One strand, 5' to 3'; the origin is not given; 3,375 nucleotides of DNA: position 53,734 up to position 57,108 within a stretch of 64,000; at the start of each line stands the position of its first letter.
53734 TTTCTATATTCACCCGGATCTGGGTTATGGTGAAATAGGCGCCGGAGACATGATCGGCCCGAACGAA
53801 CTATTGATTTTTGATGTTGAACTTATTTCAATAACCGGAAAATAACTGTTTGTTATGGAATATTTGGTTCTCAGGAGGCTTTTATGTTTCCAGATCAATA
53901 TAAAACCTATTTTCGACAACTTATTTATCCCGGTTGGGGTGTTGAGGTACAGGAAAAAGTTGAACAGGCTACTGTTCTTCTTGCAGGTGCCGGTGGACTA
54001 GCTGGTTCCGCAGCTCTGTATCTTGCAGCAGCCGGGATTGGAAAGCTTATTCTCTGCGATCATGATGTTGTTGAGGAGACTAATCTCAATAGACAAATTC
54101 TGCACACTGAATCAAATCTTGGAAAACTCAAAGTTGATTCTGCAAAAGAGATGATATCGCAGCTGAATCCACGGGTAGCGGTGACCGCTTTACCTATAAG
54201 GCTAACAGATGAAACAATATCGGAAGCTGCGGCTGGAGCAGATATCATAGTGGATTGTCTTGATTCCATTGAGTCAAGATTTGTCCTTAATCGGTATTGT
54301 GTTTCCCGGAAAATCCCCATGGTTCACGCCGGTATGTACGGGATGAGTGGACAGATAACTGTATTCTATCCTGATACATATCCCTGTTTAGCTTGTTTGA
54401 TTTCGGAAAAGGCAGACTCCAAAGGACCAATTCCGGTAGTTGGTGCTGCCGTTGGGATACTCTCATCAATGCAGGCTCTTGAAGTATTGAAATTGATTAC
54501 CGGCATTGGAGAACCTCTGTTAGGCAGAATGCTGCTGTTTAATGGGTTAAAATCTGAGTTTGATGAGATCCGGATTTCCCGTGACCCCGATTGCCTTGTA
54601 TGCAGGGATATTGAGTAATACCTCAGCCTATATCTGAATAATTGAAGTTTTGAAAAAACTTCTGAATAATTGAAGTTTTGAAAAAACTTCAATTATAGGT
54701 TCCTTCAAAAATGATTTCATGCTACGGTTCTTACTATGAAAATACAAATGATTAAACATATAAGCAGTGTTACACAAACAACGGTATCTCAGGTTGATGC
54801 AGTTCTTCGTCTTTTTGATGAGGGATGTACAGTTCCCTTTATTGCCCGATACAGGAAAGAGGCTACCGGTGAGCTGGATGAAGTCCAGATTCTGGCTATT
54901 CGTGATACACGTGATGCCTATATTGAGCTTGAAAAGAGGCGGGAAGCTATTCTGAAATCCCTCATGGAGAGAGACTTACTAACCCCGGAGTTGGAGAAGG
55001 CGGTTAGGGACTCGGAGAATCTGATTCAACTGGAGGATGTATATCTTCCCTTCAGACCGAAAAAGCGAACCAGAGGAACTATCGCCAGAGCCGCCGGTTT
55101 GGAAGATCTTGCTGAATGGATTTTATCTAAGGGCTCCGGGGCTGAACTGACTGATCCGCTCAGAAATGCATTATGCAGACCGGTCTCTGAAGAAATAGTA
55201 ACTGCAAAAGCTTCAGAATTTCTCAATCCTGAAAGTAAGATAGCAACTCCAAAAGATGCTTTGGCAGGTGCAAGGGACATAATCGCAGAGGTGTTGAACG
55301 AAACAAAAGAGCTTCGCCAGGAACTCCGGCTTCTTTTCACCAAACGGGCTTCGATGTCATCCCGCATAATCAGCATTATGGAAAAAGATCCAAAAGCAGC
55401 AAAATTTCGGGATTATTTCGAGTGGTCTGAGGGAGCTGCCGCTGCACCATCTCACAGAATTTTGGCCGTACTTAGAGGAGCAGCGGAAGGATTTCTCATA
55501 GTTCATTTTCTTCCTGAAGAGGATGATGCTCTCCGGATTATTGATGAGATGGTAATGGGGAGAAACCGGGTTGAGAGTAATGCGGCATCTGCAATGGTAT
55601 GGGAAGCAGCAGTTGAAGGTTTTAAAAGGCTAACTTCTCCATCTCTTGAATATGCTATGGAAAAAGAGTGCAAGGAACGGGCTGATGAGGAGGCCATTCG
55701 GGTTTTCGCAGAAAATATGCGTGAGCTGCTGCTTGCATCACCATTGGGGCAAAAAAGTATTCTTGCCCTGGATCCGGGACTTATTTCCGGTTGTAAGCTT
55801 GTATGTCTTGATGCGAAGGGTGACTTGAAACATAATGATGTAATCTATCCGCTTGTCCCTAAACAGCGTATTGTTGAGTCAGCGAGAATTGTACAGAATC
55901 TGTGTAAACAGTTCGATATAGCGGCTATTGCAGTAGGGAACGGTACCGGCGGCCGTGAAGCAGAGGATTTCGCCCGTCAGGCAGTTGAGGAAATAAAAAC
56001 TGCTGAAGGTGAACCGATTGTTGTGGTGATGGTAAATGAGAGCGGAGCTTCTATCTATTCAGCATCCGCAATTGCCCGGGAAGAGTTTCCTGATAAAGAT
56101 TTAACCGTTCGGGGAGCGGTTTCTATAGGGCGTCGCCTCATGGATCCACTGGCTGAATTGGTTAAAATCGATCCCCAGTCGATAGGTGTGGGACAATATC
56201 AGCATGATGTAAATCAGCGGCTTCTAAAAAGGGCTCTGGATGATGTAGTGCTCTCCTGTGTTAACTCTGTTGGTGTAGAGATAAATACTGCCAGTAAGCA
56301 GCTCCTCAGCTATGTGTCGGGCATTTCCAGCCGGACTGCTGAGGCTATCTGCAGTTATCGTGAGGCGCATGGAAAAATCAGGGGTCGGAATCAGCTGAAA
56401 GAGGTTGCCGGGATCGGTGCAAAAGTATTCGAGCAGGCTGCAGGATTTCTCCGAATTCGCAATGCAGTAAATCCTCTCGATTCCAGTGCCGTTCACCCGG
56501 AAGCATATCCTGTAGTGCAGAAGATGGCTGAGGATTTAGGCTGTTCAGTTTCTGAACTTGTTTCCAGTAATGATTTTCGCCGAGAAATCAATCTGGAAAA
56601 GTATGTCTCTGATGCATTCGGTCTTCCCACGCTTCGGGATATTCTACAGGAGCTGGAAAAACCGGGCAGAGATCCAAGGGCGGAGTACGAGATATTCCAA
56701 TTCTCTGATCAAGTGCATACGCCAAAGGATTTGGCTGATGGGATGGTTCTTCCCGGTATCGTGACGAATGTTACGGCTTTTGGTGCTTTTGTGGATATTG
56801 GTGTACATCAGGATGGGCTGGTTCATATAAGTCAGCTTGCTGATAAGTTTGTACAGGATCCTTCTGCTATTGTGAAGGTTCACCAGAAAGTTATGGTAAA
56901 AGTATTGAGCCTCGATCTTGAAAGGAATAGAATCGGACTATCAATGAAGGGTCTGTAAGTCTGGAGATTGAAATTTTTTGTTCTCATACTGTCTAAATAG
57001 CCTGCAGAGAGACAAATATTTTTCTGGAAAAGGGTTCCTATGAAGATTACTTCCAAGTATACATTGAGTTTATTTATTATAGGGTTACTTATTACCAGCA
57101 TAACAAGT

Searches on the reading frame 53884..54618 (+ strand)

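Call 32: search_protein_families(library=pfam, proteins=[window:53884-54618:+], max_evalue=0.00001)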
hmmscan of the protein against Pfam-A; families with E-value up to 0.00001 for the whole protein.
window:53884-54618:+ (244 aa): 1 family
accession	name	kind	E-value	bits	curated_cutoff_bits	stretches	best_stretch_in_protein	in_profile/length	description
PF00899.27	ThiF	-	9.8e-68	228.3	28.1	1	9-238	1-237/238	ThiF family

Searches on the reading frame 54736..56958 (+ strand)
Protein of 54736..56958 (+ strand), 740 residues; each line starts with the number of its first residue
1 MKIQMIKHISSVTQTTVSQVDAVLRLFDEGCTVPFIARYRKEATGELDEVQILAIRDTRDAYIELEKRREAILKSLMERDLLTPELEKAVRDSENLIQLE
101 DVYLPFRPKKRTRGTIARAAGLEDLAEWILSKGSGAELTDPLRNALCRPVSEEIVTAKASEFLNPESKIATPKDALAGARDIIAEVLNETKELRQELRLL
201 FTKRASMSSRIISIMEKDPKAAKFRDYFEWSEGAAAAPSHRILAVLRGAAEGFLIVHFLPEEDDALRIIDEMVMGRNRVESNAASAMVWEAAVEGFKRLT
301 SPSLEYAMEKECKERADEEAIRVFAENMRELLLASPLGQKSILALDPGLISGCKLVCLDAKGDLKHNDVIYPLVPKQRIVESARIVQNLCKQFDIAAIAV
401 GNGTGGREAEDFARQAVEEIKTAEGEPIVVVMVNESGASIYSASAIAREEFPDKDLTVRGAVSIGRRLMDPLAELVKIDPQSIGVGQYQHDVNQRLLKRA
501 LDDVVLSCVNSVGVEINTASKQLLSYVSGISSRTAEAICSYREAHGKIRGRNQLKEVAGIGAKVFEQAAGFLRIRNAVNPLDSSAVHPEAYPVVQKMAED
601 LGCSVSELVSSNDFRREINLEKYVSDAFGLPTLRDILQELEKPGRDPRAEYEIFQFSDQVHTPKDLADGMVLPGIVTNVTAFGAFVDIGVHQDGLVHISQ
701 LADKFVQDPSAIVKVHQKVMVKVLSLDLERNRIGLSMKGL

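Call 32: search_protein_families(library=pfam, proteins=[window:54736-56958:+], max_evalue=0.00001)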
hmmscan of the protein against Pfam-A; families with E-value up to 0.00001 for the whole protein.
window:54736-56958:+ (740 aa): 9 families
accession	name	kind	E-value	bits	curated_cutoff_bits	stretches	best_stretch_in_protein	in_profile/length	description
PF16921.10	Tex_YqgF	-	1.2e-42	145.8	27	1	340-468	1-125/126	Tex protein YqgF-like domain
PF22706.1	Tex_central_region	-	7.3e-32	111.2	27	1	157-324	8-178/178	Tex central region-like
PF09371.15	Tex_N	-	2e-26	92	32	1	4-76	2-74/75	Tex-like protein N-terminal domain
PF12836.13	HHH_3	-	1.2e-25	89.9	27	1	509-573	1-65/65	Helix-hairpin-helix motif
PF17674.7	HHH_9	-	7.4e-25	88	23.1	1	579-648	1-70/70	HHH domain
PF00575.29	S1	-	1e-21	77.5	22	1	667-738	3-74/74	S1 RNA binding domain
PF14635.12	HHH_7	-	5.8e-09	36.7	27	1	482-574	5-103/104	Helix-hairpin-helix motif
PF14639.11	YqgF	-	2.2e-07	31.2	35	1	408-476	75-147/150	Holliday-junction resolvase-like of SPT6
PF23459.1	S1_RRP5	-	2e-06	28.7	27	1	666-736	1-71/72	RRP5 S1 domain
